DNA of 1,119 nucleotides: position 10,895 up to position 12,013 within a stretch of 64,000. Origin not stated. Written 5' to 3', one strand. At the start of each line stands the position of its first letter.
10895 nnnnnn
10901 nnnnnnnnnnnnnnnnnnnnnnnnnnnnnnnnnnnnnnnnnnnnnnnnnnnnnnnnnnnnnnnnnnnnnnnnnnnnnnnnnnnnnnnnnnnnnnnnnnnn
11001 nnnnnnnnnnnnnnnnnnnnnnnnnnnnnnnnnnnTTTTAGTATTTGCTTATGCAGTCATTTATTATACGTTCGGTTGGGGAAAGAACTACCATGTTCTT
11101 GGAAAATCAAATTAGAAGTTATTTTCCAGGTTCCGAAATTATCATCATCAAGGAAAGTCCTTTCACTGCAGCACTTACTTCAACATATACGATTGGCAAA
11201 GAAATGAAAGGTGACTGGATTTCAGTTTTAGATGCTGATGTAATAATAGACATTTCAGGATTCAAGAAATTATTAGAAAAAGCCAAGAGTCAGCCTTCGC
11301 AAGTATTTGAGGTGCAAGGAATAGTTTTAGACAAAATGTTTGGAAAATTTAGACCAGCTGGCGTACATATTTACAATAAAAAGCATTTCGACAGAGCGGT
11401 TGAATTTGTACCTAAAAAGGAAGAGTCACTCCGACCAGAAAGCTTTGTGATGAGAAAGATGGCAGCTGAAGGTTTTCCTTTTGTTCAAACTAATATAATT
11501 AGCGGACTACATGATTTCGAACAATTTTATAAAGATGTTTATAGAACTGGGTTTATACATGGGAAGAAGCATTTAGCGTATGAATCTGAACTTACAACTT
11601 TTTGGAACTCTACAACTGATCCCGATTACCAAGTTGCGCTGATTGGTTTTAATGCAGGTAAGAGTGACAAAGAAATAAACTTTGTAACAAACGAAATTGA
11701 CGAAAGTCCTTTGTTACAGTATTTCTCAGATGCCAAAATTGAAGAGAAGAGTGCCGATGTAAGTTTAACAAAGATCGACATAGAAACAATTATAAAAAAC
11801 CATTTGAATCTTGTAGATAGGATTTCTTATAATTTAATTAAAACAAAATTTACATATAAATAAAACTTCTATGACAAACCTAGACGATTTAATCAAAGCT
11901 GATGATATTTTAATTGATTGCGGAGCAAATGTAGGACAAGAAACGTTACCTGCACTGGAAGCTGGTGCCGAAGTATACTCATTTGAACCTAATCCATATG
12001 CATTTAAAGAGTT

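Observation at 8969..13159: ABC-transporter-dependent glycan export module with chain-terminating methyltransferase logic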

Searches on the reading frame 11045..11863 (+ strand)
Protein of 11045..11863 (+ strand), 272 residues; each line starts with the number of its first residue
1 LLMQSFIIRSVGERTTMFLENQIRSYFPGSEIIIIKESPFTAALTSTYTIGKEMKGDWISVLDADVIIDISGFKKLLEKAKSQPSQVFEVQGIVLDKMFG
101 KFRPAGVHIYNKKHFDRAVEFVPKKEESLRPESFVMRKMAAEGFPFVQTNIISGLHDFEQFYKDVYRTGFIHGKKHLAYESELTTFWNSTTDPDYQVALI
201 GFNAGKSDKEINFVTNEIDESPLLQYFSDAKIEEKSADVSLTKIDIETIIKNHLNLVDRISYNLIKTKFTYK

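Call 4: search_protein_families(library=pfam, proteins=[window:11045-11863:+], max_evalue=0.01)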
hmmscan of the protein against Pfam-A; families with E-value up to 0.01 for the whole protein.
window:11045-11863:+ (272 aa): 1 family
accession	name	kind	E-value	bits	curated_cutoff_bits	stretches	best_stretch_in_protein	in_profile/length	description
PF00535.33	Glycos_transf_2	-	0.00097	19.5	23.3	1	52-115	75-137/168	Glycosyl transferase family 2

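Call 5: search_protein_families(library=ncbifam, proteins=[window:11045-11863:+], max_evalue=0.01)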
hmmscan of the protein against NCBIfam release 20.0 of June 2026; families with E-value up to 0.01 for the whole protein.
window:11045-11863:+ (272 aa): 0 families

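Call 18: find_homologous_proteins(query=window:11051-11860:+, max_evalue=0.001)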
Query window:11051-11860:+ (270 aa): 20 proteins with E <= 0.001 among 505 candidates.
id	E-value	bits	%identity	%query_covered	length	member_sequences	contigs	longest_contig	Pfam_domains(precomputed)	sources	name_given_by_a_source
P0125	2.5e-174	596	100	100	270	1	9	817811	-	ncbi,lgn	-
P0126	4.1e-46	176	43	74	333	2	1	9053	-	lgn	-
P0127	4.7e-43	166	37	97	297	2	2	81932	-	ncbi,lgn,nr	ncbi:MAG: hypothetical protein KDD54_04695 [Flavobacteriales bacterium]|nr:hypothetical protein [Fla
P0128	9.5e-43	165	38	85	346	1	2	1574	-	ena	-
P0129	1.9e-42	164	41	75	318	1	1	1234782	-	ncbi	-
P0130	5.5e-41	159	40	76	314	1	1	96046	-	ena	-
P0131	6.8e-41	159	36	89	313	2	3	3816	-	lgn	-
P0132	2.3e-38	150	37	90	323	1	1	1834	-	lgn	-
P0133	1.2e-37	148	40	75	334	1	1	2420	-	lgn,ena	-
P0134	1.9e-36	144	37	86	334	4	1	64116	-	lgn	-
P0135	4.3e-35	140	33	94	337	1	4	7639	-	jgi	jgi:hypothetical protein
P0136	4.0e-34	137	33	92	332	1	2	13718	-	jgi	-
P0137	6.8e-34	136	37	73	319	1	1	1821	-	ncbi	-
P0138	2.7e-33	134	49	49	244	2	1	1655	-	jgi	jgi:hypothetical protein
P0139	3.7e-32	130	36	74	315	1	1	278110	-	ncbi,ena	-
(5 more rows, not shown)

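Call 22: find_encoding_contigs(protein=P0127, flank=8000, max_places=1)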
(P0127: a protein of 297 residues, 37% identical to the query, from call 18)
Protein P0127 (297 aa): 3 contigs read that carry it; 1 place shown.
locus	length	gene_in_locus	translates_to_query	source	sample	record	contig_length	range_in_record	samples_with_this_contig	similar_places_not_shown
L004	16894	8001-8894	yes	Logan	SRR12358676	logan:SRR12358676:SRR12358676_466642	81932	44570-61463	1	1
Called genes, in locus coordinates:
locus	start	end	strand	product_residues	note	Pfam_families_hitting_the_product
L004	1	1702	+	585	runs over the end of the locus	-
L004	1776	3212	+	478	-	PF03062:MBOAT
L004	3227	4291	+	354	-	-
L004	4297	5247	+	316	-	PF01522:Polysacc_deac_1 (weak)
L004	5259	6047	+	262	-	PF13469:Sulfotransfer_3 (faint)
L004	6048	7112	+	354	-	PF01073:3Beta_HSD, PF01370:Epimerase, PF02719:Polysacc_synt_2, PF04321:RmlD_sub_bind, PF07993:NAD_binding_4 (weak), PF16363:GDP_Man_Dehyd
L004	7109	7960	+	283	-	PF13469:Sulfotransfer_3 (faint)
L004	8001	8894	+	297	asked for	-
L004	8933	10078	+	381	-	PF20706:GT4-conflict, PF00534:Glycos_transf_1, PF13692:Glyco_trans_1_4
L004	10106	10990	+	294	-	PF03102:NeuB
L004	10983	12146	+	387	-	PF02348:CTP_transf_3, PF00702:Hydrolase (weak)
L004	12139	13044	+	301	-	PF01973:MptE-like (faint)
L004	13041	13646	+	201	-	-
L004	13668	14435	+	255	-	PF00685:Sulfotransfer_1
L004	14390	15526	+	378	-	-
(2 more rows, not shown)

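Call 23: find_encoding_contigs(protein=P0129, flank=8000, max_places=1)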
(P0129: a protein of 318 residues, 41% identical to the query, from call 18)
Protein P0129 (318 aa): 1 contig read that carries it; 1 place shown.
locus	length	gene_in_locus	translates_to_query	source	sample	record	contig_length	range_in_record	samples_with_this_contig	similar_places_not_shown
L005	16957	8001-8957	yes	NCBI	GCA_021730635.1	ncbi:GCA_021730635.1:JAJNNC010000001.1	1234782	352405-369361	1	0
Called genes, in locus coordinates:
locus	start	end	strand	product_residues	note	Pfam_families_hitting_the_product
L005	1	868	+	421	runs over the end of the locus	PF03721:UDPG_MGDP_dh_N, PF00984:UDPG_MGDP_dh, PF03720:UDPG_MGDP_dh_C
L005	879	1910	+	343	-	PF01073:3Beta_HSD, PF01370:Epimerase, PF02719:Polysacc_synt_2, PF04321:RmlD_sub_bind, PF16363:GDP_Man_Dehyd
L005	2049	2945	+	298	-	-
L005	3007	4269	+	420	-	PF00005:ABC_tran, PF13304:AAA_21 (faint)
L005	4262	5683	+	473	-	PF13517:FG-GAP_3 (faint), PF01839:FG-GAP (faint)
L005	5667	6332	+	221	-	PF08241:Methyltransf_11, PF13649:Methyltransf_25 (weak), PF13847:Methyltransf_31 (weak)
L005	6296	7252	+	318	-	PF13489:Methyltransf_23, PF07021:MetW, PF13847:Methyltransf_31, PF08241:Methyltransf_11, PF08242:Methyltransf_12, PF13649:Methyltransf_25 (weak)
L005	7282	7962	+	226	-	-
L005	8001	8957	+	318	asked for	-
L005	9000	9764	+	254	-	PF13489:Methyltransf_23, PF03848:TehB (weak), PF13847:Methyltransf_31, PF08241:Methyltransf_11, PF08242:Methyltransf_12, PF13649:Methyltransf_25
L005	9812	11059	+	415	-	PF13439:Glyco_transf_4, PF00534:Glycos_transf_1, PF13692:Glyco_trans_1_4, PF13524:Glyco_trans_1_2 (weak)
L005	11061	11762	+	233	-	PF13489:Methyltransf_23, PF13847:Methyltransf_31, PF08241:Methyltransf_11, PF08242:Methyltransf_12, PF13649:Methyltransf_25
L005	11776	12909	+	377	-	PF13439:Glyco_transf_4, PF13579:Glyco_trans_4_4 (weak), PF00534:Glycos_transf_1, PF13692:Glyco_trans_1_4, PF13524:Glyco_trans_1_2 (weak)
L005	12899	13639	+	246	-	PF13489:Methyltransf_23, PF01209:Ubie_methyltran (faint), PF08241:Methyltransf_11, PF08242:Methyltransf_12, PF13649:Methyltransf_25, PF13847:Methyltransf_31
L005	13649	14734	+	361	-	PF00535:Glycos_transf_2, PF10111:Glyco_tranf_2_2, PF13641:Glyco_tranf_2_3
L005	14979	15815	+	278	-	-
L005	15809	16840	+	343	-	PF13641:Glyco_tranf_2_3, PF00535:Glycos_transf_2, PF10111:Glyco_tranf_2_2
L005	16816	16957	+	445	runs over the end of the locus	PF01229:Glyco_hydro_39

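Call 41: predict_structure(alignment_id=A2)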
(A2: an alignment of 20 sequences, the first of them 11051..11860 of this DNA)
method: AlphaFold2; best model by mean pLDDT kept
length: 270 residues; sequences in the alignment: 20
mean_pLDDT: 91.4   pTM: 0.89
mean pLDDT of the five models: 91.4, 89.7, 89.6, 89.4, 88.9
residues with pLDDT >= 90: 209; 70-90: 41; 50-70: 17; < 50: 3
segments of 3 or more residues with pLDDT < 50: none
pLDDT, mean of each block of 10 residues (from residue 1): 96 95 97 95 98 98 97 98 98 93 97 98 90 97 97 96 95 90 91 96 87 84 95 83 88 67 51
secondary structure, 60 per line:
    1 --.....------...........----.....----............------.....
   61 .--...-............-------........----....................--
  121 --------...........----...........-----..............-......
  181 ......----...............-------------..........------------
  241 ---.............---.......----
elements in order: E3-7 H14-24 E29-33 H38-49 E56-61 E64-66 H68-79 E87-94 E99-109 H110-118 H129-139 E144-154 H160-173 H175-186 H191-205 H219-228 H244-256 H260-266

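Call 46: fold_search(model_id=the predicted structure, library=pdb)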
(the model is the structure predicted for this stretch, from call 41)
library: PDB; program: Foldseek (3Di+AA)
matches with E <= 10: 1661; with E <= 0.001: 162
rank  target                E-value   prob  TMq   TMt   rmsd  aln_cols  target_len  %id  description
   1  2p72_A                2.1e-05  1.00  0.37  0.47   5.4       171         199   14  crystal structure of a glycosyltransferase involved in the glycosylation of the major capsid of PBCV-1 (released 2007-08-21)
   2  1fxo_B                2.5e-05  1.00  0.40  0.38  13.8       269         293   11  THE STRUCTURAL BASIS OF THE CATALYTIC MECHANISM AND REGULATION OF GLUCOSE-1-PHOSPHATE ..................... (RMLA). TM (released 2000-12-27)
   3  6yv7_A                3.9e-05  1.00  0.42  0.34  13.4       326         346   11  Mannosyltransferase PcManGT from Pyrobaculum calidifontis (released 2020-07-22)
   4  8bz8_E                5.6e-05  1.00  0.37  0.19  13.2       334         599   10  Crystal structure of the L. monocytogenes RmlT D198A variant in complex with TDP-rhamnose (released 2023-12-27)
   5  1qg8                  5.9e-05  1.00  0.40  0.44   6.1       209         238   10  NATIVE (MAGNESIUM-CONTAINING) SPSA FROM BACILLUS SUBTILIS (released 2000-04-21)
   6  8bz7_C                5.9e-05  1.00  0.36  0.18  13.5       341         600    9  Crystal structure of the L. monocytogenes RmlT in complex with TDP-rhamnose (released 2023-12-27)
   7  1lvw_D                6.2e-05  1.00  0.36  0.34  14.7       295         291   13  Crystal structure of glucose-1-phosphate thymidylyltransferase, RmlA, complex with dTDP (released 2003-07-29)
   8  4b2x_A                7.4e-05  1.00  0.37  0.34  14.8       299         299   12  Pseudomonas aeruginosa RmlA in complex with allosteric inhibitor (released 2012-10-31)
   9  8bz7_E                7.9e-05  1.00  0.37  0.18  13.5       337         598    9  Crystal structure of the L. monocytogenes RmlT in complex with TDP-rhamnose (released 2023-12-27)
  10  2z87_B                8.4e-05  1.00  0.38  0.20   6.7       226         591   13  Crystal structure of chondroitin polymerase from Escherichia coli strain K4 (K4CP) complexed with UDP-GalNAc and UDP (released 2008-09-16)
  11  8yre_F                8.4e-05  1.00  0.35  0.28   5.8       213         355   13  Crystal structure of Arabidopsis VTC1-KJC2 (released 2025-04-02)
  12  2c0n                  8.9e-05  1.00  0.38  0.52   4.3       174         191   14  Crystal Structure of A197 from STIV (released 2005-09-29)
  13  8smm_A                9.9e-05  1.00  0.39  0.23  13.5       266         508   11  Xenopus laevis hyaluronan synthase 1 (released 2024-05-01)
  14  6n0u_D                1.1e-04  1.00  0.36  0.34   5.9       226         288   10  Crystal structure of a glucose-1-phosphate thymidylyltransferase from Burkholderia phymatum bound to 2'-deoxy-thymidin (released 2018-11-21)
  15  4ho0                  1.1e-04  1.00  0.35  0.33   5.4       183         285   15  Crystal structure of glucose 1-phosphate thymidylyltransferase from Aneurinibacillus thermoaerophilus (released 2013-10-23)
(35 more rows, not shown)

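Call 57: search_protein_representatives(alignment_id=A2)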
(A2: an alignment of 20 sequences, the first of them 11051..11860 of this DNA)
Query: 20 sequences, 321 profile positions. Proteins with E-value up to 0.001 (for the whole library): 1396; up to 1e-10: 1173; up to 1e-30: 889. The best 150 are listed.
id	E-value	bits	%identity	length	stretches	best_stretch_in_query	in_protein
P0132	7.5e-119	413.1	-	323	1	6-319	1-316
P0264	1.0e-107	376.6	-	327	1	4-319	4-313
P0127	6.8e-106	370.6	-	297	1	5-308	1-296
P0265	7.7e-104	363.8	-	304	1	6-318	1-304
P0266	1.0e-103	363.4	-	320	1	5-315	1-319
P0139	1.4e-103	362.9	-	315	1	3-306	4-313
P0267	1.0e-101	356.8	-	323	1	7-310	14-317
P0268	1.7e-101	356.1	-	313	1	4-303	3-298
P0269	2.6e-101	355.5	-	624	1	9-316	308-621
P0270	3.3e-101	355.1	-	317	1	7-317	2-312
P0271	1.7e-100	352.8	-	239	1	3-225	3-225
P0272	2.2e-100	352.5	-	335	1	5-271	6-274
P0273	6.4e-100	350.9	-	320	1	8-306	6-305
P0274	7.2e-99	347.5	-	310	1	8-316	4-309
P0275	1.3e-97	343.3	-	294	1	6-287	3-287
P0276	4.4e-97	341.6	-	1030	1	6-283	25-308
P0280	3.2e-96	338.8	-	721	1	3-297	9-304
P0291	8.7e-94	330.8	-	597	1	3-307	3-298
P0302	1.2e-91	323.7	-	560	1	5-275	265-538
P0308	8.6e-90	317.7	-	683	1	6-281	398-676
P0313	5.1e-89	315.1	-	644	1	4-266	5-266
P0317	9.4e-89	314.2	-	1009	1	4-253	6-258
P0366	1.5e-85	303.7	-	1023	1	5-252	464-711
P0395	2.3e-83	296.5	-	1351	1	5-254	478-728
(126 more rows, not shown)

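Call 58: search_protein_families(library=pfam, proteins=[P0269, P0276, P0280, P0291, P0302, P0308, P0313, P0317, P0366, P0395], max_evalue=0.0001)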
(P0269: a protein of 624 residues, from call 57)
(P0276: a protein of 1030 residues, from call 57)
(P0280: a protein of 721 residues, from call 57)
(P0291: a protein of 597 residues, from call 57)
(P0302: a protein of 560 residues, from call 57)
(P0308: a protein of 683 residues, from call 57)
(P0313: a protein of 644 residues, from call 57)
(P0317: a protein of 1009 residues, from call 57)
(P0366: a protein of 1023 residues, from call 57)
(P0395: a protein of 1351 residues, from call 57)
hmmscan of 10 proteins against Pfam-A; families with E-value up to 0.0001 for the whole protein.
P0269 (624 aa): 1 family
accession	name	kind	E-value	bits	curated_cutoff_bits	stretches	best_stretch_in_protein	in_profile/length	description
PF13469.12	Sulfotransfer_3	-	1.6e-05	25.7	27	0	15-57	3-46/216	Sulfotransferase family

P0276 (1030 aa): 5 families
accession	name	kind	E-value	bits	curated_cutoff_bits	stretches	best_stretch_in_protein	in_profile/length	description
PF00534.26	Glycos_transf_1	-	9.8e-35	120.1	26.4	1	756-908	17-169/172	Glycosyl transferases group 1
PF13692.12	Glyco_trans_1_4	-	5.4e-26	92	27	1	756-897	3-142/142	Glycosyl transferases group 1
PF05050.19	Methyltransf_21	-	1.3e-06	29.1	22.7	1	358-514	1-171/173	Methyltransferase FkbM domain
PF20706.3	GT4-conflict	-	7e-06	25.7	26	1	751-876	194-326/385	Family 4 Glycosyltransferase in conflict systems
PF02475.24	TRM5-TYW2_MTfase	-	7.4e-05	23.2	28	0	345-405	29-89/164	TRM5/TYW2 methyltransferase domain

P0280 (721 aa): 4 families
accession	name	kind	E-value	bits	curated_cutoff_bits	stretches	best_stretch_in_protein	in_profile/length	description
PF13692.12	Glyco_trans_1_4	-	2.8e-21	76.7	27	1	542-673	4-141/142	Glycosyl transferases group 1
PF00534.26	Glycos_transf_1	-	5.1e-21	75.4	26.4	1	550-687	25-171/172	Glycosyl transferases group 1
PF13439.12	Glyco_transf_4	-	8.3e-11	42.6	28.5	1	321-516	1-169/170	Glycosyltransferase Family 4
PF13524.12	Glyco_trans_1_2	-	3.8e-05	24.1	25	1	589-701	28-141/144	Glycosyl transferase-like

P0291 (597 aa): 1 family
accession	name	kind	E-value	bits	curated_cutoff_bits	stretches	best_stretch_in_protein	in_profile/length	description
PF13489.12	Methyltransf_23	-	1.8e-06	28.2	27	1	330-557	15-161/164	Methyltransferase domain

P0302 (560 aa): 1 family
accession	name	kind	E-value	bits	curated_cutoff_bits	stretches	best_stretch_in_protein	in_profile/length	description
PF04765.19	TOD1_MUCI70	-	4.6e-14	52.9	21.4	1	61-202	140-288/314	TOD1/MUCI70, glycosyltransferase-like domain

P0308 (683 aa): 3 families
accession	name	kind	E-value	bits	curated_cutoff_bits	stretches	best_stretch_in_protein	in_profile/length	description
PF00534.26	Glycos_transf_1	-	1.2e-15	57.9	26.4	1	197-346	22-171/172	Glycosyl transferases group 1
PF13692.12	Glyco_trans_1_4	-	6.5e-14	52.8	27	1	196-330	7-139/142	Glycosyl transferases group 1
PF13439.12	Glyco_transf_4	-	3.6e-08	34.1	28.5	1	33-165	21-166/170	Glycosyltransferase Family 4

P0313 (644 aa): 1 family
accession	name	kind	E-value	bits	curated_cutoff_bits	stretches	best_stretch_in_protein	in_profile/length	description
PF04765.19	TOD1_MUCI70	-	4.9e-06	26.5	21.4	1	327-465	145-290/314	TOD1/MUCI70, glycosyltransferase-like domain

P0317 (1009 aa): 3 families
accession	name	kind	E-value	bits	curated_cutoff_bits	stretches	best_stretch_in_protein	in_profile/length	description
PF00534.26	Glycos_transf_1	-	1.1e-27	97.1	26.4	1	627-784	16-171/172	Glycosyl transferases group 1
PF13692.12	Glyco_trans_1_4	-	1.1e-19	71.5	27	1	629-770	4-141/142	Glycosyl transferases group 1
PF20706.3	GT4-conflict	-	1.9e-06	27.6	26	1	623-747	194-323/385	Family 4 Glycosyltransferase in conflict systems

P0366 (1023 aa): 6 families
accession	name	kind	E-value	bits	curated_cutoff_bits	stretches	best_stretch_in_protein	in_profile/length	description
PF00535.33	Glycos_transf_2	-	6.4e-34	117.7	23.3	1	722-824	1-107/168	Glycosyl transferase family 2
PF04055.27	Radical_SAM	-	1.1e-19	71.7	29.5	1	202-363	1-166/166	Radical SAM superfamily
PF13641.12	Glyco_tranf_2_3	-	3.5e-18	66.9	27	1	719-821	1-111/230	Glycosyltransferase like family 2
PF02310.24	B12-binding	-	4.3e-13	49.6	32.1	1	32-139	11-120/121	B12 binding domain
PF10111.15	Glyco_tranf_2_2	-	6.1e-10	39.5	27.3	1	738-819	16-104/276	Glycosyltransferase like family 2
PF13704.12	Glyco_tranf_2_4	-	1.4e-05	26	27.5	0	729-806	2-81/98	Glycosyl transferase family 2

P0395 (1351 aa): 4 families
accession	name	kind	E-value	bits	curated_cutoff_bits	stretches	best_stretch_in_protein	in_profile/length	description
PF04055.27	Radical_SAM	-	5.8e-24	85.6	29.5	1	203-363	2-166/166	Radical SAM superfamily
PF04765.19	TOD1_MUCI70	-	8.3e-20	71.7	21.4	1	1100-1294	69-290/314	TOD1/MUCI70, glycosyltransferase-like domain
PF02310.24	B12-binding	-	2.8e-10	40.5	32.1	1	32-139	11-120/121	B12 binding domain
PF13578.12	Methyltransf_24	-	1.5e-07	32.7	26.3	1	842-935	1-105/105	Methyltransferase domain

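Call 75: find_related_loci(query=A2, collection=metagenome_contigs, flank=10000)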
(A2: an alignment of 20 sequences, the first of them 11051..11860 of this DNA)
Query A2 (270 aa) in metagenome_contigs; peptide patterns used: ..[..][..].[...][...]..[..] (x = any residue, [..] = any of these).
145 stretches matched a pattern; 122 encode a relative of the query (tblastn E <= 1e-3); the best 80 are kept; 80 distinct loci.
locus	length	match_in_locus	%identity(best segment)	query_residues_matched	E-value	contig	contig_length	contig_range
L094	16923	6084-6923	38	3-266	2e-57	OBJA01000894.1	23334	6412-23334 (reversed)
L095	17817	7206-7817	42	3-204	7e-54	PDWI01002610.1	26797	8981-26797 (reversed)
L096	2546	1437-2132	38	3-227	5e-53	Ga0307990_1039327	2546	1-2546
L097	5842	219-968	37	3-249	1e-51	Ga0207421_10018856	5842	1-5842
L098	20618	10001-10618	39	3-206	1e-51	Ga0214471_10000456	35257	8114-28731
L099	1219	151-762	39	3-204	4e-54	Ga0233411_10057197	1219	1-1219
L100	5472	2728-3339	41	3-204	1e-50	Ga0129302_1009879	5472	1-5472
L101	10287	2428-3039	41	3-204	1e-50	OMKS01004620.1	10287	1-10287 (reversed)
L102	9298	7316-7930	40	5-207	1e-49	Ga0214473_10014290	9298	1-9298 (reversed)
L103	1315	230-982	36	3-251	1e-51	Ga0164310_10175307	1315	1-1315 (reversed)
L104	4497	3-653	37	35-255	2e-48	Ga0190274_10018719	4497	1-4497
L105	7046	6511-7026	43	3-174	2e-48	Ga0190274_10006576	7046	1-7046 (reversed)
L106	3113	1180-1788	38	3-203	8e-48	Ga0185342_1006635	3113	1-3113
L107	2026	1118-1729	39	3-203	4e-48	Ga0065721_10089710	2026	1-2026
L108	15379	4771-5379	37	3-203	4e-47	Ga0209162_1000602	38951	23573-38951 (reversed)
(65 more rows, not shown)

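Call 87: search_dna_similar(query=window:11051-11860:+, collection=plasmids, mode=protein, max_evalue=0.001, max_rows=15)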
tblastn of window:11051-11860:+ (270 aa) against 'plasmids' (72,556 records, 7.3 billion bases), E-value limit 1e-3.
No match.
